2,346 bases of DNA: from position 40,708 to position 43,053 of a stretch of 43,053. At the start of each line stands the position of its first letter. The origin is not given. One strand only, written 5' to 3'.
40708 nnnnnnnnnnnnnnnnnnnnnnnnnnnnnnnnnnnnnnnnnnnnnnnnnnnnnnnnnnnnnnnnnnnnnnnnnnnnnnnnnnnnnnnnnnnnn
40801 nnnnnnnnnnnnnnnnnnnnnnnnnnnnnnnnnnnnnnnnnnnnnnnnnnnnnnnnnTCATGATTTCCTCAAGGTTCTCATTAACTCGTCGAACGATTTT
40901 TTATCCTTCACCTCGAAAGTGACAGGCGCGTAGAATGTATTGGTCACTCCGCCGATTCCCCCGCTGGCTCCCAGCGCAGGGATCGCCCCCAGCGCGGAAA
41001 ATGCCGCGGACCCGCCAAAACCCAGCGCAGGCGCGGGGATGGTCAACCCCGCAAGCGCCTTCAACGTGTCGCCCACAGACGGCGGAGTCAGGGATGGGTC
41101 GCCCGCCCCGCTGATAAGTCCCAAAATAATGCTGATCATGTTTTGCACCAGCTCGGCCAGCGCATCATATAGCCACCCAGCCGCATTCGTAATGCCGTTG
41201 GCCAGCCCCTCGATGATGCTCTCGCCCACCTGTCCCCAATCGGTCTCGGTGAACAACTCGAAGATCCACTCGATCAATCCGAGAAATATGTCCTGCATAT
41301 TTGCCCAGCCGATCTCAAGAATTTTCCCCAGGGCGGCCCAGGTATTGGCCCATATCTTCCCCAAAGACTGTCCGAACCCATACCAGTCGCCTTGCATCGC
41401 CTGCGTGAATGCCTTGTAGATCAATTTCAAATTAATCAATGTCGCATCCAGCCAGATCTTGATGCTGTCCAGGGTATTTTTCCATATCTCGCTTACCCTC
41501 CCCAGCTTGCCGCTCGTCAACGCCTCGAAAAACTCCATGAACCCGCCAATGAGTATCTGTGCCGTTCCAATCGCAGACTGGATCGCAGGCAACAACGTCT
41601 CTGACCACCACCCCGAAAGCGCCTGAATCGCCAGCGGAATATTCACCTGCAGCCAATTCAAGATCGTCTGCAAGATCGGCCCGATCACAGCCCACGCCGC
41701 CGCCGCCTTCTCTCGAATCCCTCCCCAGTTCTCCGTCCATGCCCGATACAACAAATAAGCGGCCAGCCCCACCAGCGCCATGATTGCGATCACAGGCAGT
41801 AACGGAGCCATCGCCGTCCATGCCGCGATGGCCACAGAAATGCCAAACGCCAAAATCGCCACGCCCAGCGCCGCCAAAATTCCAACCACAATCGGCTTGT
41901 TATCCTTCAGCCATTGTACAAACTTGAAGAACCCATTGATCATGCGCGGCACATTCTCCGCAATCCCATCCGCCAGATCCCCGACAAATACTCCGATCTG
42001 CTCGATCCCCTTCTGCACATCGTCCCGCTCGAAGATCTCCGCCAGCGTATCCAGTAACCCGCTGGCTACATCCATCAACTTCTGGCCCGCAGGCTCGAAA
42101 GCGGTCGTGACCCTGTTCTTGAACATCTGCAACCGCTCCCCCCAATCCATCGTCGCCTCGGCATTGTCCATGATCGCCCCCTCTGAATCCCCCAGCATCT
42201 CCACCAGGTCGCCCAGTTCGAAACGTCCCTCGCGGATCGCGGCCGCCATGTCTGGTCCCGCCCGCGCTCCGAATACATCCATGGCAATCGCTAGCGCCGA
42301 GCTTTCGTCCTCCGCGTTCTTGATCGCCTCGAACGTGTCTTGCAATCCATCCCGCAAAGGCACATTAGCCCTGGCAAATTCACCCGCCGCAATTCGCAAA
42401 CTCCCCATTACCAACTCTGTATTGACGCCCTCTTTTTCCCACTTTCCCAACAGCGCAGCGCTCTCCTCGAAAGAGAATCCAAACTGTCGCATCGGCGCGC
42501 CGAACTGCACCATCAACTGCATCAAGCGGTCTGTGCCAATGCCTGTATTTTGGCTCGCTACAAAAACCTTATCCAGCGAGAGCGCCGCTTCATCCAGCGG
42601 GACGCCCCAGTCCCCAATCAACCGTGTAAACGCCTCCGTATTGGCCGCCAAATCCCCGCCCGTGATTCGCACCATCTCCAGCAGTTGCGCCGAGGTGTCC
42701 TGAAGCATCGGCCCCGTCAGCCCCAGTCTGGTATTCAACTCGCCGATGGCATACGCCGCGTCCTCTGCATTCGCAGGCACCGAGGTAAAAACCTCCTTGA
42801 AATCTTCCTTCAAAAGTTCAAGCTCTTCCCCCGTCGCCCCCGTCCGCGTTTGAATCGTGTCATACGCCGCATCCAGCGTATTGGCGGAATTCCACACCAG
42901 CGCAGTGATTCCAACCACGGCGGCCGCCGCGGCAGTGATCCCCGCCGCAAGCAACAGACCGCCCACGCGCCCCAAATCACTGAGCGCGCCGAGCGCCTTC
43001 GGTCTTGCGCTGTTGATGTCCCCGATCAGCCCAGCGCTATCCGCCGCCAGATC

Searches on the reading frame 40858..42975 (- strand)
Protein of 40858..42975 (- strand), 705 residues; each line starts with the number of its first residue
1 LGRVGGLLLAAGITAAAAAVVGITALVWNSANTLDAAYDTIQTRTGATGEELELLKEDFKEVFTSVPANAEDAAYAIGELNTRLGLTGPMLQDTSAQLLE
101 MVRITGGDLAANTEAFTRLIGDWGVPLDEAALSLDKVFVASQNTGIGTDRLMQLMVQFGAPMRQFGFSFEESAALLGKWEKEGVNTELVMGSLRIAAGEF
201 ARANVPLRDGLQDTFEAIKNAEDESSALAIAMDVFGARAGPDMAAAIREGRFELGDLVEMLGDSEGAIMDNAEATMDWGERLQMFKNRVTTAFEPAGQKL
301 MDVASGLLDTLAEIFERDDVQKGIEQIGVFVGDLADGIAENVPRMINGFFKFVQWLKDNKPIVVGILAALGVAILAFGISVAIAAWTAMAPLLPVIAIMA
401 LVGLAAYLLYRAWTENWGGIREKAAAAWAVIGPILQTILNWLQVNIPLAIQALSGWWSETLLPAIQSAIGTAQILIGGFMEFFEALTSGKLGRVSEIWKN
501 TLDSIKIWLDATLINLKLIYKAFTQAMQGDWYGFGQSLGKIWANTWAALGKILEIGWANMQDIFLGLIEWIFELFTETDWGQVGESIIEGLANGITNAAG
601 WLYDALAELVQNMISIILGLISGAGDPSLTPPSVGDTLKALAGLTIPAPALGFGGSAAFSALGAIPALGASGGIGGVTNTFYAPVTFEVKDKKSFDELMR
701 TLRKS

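Call 76: search_protein_families(library=phrogs, proteins=[window:40858-42975:-], max_evalue=0.001)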
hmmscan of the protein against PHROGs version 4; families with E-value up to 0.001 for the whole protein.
window:40858-42975:- (705 aa): 12 families
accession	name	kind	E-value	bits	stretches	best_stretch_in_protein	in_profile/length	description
phrog_991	-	tail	1.5e-40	139.8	1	8-626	275-840/1966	tail length tape measure protein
phrog_58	-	tail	4.7e-31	109.1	1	5-681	309-1007/1544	tail length tape measure protein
phrog_1272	-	tail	3.1e-30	105.7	1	9-572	241-846/1606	tail length tape measure protein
phrog_5755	-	tail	3.5e-17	63.6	1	15-303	238-540/541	tail length tape measure protein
phrog_1533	-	tail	1.4e-15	57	1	4-413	229-672/1688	tail length tape measure protein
phrog_28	-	tail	1.2e-14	54.9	1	10-479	262-710/1228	tail length tape measure protein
phrog_167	-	tail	2.1e-14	53.2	1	19-579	275-858/1555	tail length tape measure protein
phrog_9228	-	tail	2.2e-14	53.8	1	8-437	191-608/1425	tail length tape measure protein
phrog_5493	-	tail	2.2e-08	33.9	1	244-623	540-854/1102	tail length tape measure protein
phrog_9696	-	tail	2.5e-08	33.1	1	9-183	59-232/1415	tail length tape measure protein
phrog_28420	-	tail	1.2e-06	28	1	10-276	35-308/906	tail length tape measure protein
phrog_1068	-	tail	0.00042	20.2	1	276-483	279-448/706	tail length tape measure protein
